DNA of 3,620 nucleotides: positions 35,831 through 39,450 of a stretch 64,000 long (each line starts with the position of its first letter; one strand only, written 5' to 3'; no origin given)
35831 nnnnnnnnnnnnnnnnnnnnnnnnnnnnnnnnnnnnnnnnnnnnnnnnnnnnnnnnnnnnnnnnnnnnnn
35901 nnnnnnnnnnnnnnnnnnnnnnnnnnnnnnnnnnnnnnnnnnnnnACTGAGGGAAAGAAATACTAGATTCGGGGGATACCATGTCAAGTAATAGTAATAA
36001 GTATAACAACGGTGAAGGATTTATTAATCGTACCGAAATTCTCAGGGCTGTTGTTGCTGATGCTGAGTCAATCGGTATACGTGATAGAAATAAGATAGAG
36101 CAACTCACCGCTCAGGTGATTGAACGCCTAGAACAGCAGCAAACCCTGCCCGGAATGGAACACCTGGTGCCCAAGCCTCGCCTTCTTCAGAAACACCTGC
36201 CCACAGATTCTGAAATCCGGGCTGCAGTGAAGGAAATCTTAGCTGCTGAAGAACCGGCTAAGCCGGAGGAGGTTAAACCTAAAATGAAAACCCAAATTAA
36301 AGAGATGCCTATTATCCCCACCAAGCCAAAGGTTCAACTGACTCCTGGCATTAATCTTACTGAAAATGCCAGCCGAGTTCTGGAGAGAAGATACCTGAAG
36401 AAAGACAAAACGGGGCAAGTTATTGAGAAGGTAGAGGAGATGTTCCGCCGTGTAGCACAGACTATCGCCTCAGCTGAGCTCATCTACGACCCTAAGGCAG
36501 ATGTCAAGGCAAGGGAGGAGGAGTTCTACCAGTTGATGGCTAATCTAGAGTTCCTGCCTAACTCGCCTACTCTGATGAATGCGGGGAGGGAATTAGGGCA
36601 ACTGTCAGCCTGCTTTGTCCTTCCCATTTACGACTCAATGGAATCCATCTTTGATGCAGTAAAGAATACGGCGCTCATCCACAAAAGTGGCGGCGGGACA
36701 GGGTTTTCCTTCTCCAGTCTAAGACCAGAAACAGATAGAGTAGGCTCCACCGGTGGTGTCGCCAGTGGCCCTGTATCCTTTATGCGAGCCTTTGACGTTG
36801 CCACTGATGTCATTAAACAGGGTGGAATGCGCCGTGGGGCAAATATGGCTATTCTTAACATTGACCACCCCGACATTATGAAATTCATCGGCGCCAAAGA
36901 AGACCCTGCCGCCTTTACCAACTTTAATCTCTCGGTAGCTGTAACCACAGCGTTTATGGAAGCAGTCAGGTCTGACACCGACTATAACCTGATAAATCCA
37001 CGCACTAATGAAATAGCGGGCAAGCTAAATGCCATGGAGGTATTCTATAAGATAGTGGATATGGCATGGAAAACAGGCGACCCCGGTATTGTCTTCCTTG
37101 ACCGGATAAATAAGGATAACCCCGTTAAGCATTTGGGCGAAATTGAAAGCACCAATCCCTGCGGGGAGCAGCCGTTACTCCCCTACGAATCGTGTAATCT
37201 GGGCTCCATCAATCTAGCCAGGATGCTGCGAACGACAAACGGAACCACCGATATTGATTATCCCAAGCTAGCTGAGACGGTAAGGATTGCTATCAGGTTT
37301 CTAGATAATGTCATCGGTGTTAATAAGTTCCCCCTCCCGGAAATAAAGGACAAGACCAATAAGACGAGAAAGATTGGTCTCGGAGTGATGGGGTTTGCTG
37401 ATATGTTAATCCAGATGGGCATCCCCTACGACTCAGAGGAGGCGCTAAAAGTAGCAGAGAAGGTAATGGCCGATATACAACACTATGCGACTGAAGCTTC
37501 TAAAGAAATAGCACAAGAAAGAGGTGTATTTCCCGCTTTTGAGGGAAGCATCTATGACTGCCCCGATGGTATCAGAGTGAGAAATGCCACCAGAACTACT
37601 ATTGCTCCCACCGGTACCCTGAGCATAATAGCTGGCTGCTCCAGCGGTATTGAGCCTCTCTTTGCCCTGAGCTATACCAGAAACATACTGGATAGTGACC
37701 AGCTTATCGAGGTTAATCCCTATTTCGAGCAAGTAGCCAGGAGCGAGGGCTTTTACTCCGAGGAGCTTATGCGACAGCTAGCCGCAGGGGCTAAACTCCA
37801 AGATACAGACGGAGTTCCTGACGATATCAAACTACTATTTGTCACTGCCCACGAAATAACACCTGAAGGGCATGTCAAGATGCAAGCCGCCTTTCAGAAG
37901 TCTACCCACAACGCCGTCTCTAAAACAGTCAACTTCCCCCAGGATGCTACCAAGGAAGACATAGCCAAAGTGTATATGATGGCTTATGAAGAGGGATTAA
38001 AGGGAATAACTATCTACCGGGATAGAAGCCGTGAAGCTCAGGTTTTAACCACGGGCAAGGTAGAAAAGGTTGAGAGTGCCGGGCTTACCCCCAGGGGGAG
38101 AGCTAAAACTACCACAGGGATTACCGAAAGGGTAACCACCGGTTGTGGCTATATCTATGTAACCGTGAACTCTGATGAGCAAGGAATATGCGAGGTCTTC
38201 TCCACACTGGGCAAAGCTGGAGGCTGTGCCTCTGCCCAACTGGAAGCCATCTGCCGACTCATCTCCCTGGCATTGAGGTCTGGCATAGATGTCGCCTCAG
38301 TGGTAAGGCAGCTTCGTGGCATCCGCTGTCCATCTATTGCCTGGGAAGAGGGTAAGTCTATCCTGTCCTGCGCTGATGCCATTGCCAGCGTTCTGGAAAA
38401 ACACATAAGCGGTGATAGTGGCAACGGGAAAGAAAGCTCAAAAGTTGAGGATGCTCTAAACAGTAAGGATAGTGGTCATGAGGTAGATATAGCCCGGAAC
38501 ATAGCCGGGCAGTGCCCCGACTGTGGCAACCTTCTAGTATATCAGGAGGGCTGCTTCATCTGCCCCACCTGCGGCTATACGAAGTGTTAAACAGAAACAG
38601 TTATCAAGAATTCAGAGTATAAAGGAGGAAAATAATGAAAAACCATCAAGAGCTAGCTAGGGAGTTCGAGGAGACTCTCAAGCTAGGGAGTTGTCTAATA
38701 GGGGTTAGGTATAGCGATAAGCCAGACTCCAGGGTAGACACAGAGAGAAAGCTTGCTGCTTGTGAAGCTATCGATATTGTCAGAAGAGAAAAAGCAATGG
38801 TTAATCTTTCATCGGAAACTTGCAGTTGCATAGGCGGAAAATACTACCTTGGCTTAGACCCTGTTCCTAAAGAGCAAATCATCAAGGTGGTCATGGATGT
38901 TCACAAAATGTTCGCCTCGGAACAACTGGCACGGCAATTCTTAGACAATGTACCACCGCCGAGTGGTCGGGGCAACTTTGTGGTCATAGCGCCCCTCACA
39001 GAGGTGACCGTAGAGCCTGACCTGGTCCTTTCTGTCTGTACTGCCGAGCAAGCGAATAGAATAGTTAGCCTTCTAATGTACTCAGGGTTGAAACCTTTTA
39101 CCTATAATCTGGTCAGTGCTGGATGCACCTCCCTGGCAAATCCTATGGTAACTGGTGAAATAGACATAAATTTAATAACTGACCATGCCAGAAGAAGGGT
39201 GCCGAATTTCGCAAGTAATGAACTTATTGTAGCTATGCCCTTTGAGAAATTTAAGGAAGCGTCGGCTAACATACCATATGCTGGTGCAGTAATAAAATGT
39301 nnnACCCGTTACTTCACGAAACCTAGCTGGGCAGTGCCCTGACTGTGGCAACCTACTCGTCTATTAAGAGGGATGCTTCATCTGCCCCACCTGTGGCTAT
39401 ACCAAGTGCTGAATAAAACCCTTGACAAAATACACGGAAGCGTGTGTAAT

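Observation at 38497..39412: DUF169 gene bracketed by a direct duplication of the nrdJ zinc-ribbon tail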

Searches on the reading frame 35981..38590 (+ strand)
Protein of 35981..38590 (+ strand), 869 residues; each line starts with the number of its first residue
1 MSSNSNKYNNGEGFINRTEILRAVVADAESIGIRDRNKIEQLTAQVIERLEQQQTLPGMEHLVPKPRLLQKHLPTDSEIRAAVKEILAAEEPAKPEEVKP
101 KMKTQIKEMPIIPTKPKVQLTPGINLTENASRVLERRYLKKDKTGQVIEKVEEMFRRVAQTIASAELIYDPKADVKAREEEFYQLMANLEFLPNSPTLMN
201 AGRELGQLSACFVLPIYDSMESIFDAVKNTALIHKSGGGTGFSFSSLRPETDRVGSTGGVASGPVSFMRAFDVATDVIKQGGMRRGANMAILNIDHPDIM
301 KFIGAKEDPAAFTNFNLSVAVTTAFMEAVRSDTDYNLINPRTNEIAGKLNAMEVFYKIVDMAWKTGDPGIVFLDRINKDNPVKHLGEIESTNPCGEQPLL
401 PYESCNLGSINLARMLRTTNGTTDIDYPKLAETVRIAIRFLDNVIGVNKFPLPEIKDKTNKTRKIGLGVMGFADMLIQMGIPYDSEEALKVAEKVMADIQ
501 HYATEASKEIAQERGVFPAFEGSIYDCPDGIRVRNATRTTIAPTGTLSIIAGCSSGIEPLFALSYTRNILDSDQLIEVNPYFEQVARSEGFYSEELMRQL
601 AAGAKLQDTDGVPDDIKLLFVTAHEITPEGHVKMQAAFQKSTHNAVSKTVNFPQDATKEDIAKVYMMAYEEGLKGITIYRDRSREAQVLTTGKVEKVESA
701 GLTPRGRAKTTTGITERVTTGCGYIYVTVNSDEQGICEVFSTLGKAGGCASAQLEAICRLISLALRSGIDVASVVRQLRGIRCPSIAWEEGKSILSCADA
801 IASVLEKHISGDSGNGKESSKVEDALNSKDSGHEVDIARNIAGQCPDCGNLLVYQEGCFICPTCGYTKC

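Call 5: search_protein_families(library=pfam, proteins=[window:35981-38590:+])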
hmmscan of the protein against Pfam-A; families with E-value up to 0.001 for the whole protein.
window:35981-38590:+ (869 aa): 3 families
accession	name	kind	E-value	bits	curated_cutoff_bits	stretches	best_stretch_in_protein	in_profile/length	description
PF02867.20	Ribonuc_red_lgC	-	8.3e-139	464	23.9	2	209-525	1-344/523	Ribonucleotide reductase, barrel domain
PF00317.26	Ribonuc_red_lgN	-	1.4e-25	89.6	28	1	125-206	2-77/77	Ribonucleotide reductase, all-alpha domain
PF12637.14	TSCPD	-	6.5e-25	87.7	22.8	1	716-808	5-87/88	TSCPD domain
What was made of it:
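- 35981..38590 (+): nrdJ, class II (B12-dependent) ribonucleotide reductase, 869 aa, intact. Pfam matches Ribonuc_red_lgN, Ribonuc_red_lgC and TSCPD (call 5).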

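Call 7: find_related_loci(query=window:35981-38587:+, collection=genome_contigs, flank=6000)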
Query window:35981-38587:+ (869 aa) in genome_contigs; peptide patterns used: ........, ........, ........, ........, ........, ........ (x = any residue, [..] = any of these).
321 stretches matched a pattern; 299 encode a relative of the query (tblastn E <= 1e-3); the best 80 are kept; 80 distinct loci.
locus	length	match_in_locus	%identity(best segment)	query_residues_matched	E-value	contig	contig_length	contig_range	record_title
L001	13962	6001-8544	81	15-869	0e+0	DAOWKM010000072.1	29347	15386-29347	MAG TPA_asm: Dehalococcoidia bacterium isolate CSMAG_2095 CSMAG_2095_k141_784826_length_29347_cov_50.1435, whole genome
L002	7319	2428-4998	78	6-869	0e+0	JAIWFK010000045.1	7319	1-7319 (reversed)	MAG: Calditrichales bacterium isolate JL_RS_05_24 NODE_3784_length_7319_cov_0.794911, whole genome shotgun sequence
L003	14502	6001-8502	80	15-869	0e+0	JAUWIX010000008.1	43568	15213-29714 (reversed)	MAG: Dehalococcoidia bacterium isolate CSMAG_2305 CSMAG_2305_k127_5520897_length_43568_cov_54.3558, whole genome shotgun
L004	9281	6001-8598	78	1-869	0e+0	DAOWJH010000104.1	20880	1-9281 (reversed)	MAG TPA_asm: Dehalococcoidia bacterium isolate CSMAG_2064 CSMAG_2064_k141_200426_length_20880_cov_43.9585, whole genome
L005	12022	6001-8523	79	16-869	0e+0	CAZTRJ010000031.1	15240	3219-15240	MAG TPA_asm: uncultured Dehalococcoidales bacterium isolate SRP167671_co1_183 genome assembly, contig: NODE_4559_length_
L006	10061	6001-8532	77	1-869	0e+0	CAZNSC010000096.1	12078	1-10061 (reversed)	MAG TPA_asm: uncultured Dehalococcoidales bacterium isolate binchicken_co294_13 genome assembly, contig: NODE_5049_lengt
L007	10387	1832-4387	77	1-869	0e+0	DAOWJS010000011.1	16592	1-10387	MAG TPA_asm: Dehalococcoidales bacterium isolate CSMAG_2075 CSMAG_2075_k141_1497561_length_16592_cov_73.1650, whole geno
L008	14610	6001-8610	76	1-869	0e+0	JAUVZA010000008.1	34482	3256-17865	MAG: Dehalococcoidia bacterium isolate CSMAG_1256 CSMAG_1256_k141_603367_length_34482_cov_26.6722, whole genome shotgun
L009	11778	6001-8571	77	1-869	0e+0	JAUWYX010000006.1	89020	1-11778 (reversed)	MAG: Dehalococcoidia bacterium isolate CSMAG_2721 CSMAG_2721_k141_336773_length_89020_cov_97.9177, whole genome shotgun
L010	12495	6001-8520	77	15-869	0e+0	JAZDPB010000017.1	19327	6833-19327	MAG: Chloroflexota bacterium isolate MEGAHIT-group-0.814 k141_2162197, whole genome shotgun sequence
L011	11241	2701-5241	75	15-869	0e+0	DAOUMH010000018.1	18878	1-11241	MAG TPA_asm: Dehalococcoidales bacterium isolate W53_108 k135_678887, whole genome shotgun sequence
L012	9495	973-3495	77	14-869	0e+0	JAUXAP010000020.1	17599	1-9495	MAG: Dehalococcoidia bacterium isolate CSMAG_2765 CSMAG_2765_k141_543708_length_17599_cov_16.2858, whole genome shotgun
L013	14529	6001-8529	77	15-869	0e+0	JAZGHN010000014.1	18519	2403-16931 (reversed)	MAG: Dehalococcoidales bacterium isolate SCS6bin.15 SCS6bin.15_14, whole genome shotgun sequence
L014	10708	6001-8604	75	15-869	0e+0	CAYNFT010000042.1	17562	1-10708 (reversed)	MAG TPA_asm: uncultured Dehalococcoidales bacterium isolate binchicken_co89_477 genome assembly, contig: NODE_5837_lengt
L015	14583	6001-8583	79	1-869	0e+0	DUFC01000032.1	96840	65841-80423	MAG TPA_asm: Dehalococcoidia bacterium isolate W498 Contig32, whole genome shotgun sequence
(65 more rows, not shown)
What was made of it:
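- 35981..38590 (+): It is 66-81% identical in amino acids to 80 Dehalococcoidia nrdJ loci (call 7).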

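Call 55: search_protein_families(library=pfam, proteins=[L003:8557-9390:+, L007:4471-5382:+, L001:9294-10193:+])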
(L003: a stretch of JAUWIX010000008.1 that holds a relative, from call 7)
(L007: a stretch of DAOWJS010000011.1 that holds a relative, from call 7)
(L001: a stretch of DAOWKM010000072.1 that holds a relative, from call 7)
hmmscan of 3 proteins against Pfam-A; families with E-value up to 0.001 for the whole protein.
L003:8557-9390:+ (278 aa): 4 families
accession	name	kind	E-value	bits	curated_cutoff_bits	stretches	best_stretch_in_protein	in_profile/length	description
PF01555.25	N6_N4_Mtase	-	1.3e-60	205.6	26.7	1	41-255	1-219/221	DNA methylase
PF01170.24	UPF0020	-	0.00043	20.5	22.3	0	212-243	23-54/197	RMKL-like, methyltransferase domain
PF09445.16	Methyltransf_15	-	0.00059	19.9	22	0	19-50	48-81/165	RNA cap guanine-N2 methyltransferase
PF03602.21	Cons_hypoth95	-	0.00081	19.5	24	0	22-51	93-124/182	Conserved hypothetical protein 95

L007:4471-5382:+ (304 aa): 1 family
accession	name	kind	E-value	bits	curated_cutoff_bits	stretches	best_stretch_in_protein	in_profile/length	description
PF01555.25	N6_N4_Mtase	-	6.1e-46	157.6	26.7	1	41-279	2-220/221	DNA methylase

L001:9294-10193:+ (300 aa): 1 family
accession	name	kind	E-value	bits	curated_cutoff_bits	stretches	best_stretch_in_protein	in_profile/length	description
PF01555.25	N6_N4_Mtase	-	1.6e-26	94.1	26.7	1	40-115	142-220/221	DNA methylase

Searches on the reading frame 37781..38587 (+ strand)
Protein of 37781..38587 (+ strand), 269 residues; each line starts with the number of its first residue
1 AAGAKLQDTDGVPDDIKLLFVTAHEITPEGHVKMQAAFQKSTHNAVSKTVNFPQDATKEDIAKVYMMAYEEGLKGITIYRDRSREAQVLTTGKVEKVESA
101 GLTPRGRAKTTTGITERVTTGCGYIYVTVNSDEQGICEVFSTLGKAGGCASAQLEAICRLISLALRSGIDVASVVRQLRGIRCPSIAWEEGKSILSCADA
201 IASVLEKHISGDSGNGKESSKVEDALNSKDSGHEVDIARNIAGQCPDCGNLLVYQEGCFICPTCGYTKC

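Call 32: find_homologous_proteins(query=window:37781-38587:+, max_evalue=1e-40)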
Query window:37781-38587:+ (269 aa): 2110 proteins with E <= 1e-40 among 3817 candidates; the best 120 are listed.
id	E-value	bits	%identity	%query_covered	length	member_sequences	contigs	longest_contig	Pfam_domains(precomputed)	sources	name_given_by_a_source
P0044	3.2e-162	556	88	100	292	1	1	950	PF02867.21,PF12637.15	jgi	-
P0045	4.1e-146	504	84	100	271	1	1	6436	PF02867.21,PF12637.15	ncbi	ncbi:hypothetical protein ES703_27750 [subsurface metagenome]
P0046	4.8e-143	494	87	100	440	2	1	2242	PF02867.21,PF12637.15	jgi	jgi:ribonucleoside-diphosphate reductase alpha chain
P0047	4.3e-138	477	79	100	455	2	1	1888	PF02867.21,PF12637.15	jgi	jgi:ribonucleoside-diphosphate reductase alpha chain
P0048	1.2e-135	469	81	100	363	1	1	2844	PF02867.21,PF12637.15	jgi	jgi:ribonucleoside-diphosphate reductase alpha chain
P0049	3.7e-135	468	78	100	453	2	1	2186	PF02867.21,PF12637.15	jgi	jgi:ribonucleoside-diphosphate reductase alpha chain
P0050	2.1e-134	465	79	100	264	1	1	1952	PF02867.21,PF12637.15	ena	-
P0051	7.9e-134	463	80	100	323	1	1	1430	PF02867.21,PF12637.15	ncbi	-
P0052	8.6e-132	457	79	100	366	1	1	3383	PF02867.21,PF01242.25,PF12637.15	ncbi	ncbi:6-carboxytetrahydropterin synthase [Chloroflexota bacterium]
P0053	9.1e-132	457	81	100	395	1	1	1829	PF02867.21,PF12637.15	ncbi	ncbi:hypothetical protein ES703_111379 [subsurface metagenome]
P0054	1.0e-131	456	80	100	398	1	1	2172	PF02867.21,PF12637.15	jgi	jgi:ribonucleoside-diphosphate reductase alpha chain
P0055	2.0e-131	455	81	100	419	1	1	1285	PF02867.21,PF12637.15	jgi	-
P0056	2.2e-131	455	79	100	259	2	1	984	PF02867.21,PF12637.15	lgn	-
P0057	3.5e-131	455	79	100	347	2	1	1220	PF02867.21,PF12637.15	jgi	jgi:ribonucleoside-diphosphate reductase alpha chain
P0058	7.5e-131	454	79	100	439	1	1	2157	PF02867.21,PF12637.15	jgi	-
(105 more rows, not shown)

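Call 33: find_encoding_contigs(protein=P0046, flank=5000, max_places=3)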
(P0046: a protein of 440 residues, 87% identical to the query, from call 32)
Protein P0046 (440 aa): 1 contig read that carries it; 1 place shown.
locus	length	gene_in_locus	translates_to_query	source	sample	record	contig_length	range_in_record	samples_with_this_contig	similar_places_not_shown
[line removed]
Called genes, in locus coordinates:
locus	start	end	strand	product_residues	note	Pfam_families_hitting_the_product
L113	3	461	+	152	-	?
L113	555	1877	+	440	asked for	PF02867:Ribonuc_red_lgC, PF12637:TSCPD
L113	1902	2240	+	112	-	?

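Call 34: find_encoding_contigs(protein=P0044, flank=5000, max_places=3)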
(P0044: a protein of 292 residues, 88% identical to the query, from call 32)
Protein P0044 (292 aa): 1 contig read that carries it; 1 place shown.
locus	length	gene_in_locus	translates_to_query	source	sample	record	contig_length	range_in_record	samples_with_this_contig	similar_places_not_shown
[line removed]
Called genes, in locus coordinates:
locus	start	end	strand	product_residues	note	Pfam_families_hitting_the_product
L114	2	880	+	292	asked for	PF02867:Ribonuc_red_lgC, PF12637:TSCPD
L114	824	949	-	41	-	?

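Call 35: find_encoding_contigs(protein=P0045, flank=6000, max_places=3)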
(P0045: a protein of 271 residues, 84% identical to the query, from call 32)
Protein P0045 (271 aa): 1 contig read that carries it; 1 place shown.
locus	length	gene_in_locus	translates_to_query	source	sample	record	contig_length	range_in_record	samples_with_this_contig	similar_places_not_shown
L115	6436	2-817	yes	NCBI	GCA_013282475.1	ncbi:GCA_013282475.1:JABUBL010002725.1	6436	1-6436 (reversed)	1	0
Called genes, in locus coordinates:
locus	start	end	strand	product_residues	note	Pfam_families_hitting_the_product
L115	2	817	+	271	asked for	PF02867:Ribonuc_red_lgC, PF12637:TSCPD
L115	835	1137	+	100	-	PF11950:DUF3467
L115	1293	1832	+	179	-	PF01936:NYN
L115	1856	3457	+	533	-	PF19864:Radical_SAM_N2, PF04055:Radical_SAM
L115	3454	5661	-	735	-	PF18072:FGAR-AT_linker, PF00586:AIRS, PF02769:AIRS_C, PF00586:AIRS, PF02769:AIRS_C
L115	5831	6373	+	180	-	-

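Call 55: search_protein_families(library=pfam, proteins=[L113:1902-2237:+])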
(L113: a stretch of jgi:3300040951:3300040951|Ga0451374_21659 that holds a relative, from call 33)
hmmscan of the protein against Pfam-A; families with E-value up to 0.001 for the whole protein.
L113:1902-2237:+ (112 aa): 0 families

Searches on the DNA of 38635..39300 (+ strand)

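Call 56: search_rna_families(sources=[L103, L097, L106, L087, L094], threshold=evalue, max_evalue=0.1)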
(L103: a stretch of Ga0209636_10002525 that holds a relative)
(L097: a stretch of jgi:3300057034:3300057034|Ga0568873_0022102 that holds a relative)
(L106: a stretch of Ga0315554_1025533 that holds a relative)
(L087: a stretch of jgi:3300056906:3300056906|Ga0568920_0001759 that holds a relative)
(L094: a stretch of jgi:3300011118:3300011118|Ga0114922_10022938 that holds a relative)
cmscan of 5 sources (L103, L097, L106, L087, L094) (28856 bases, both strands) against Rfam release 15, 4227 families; matches with E-value up to 0.1: 0.
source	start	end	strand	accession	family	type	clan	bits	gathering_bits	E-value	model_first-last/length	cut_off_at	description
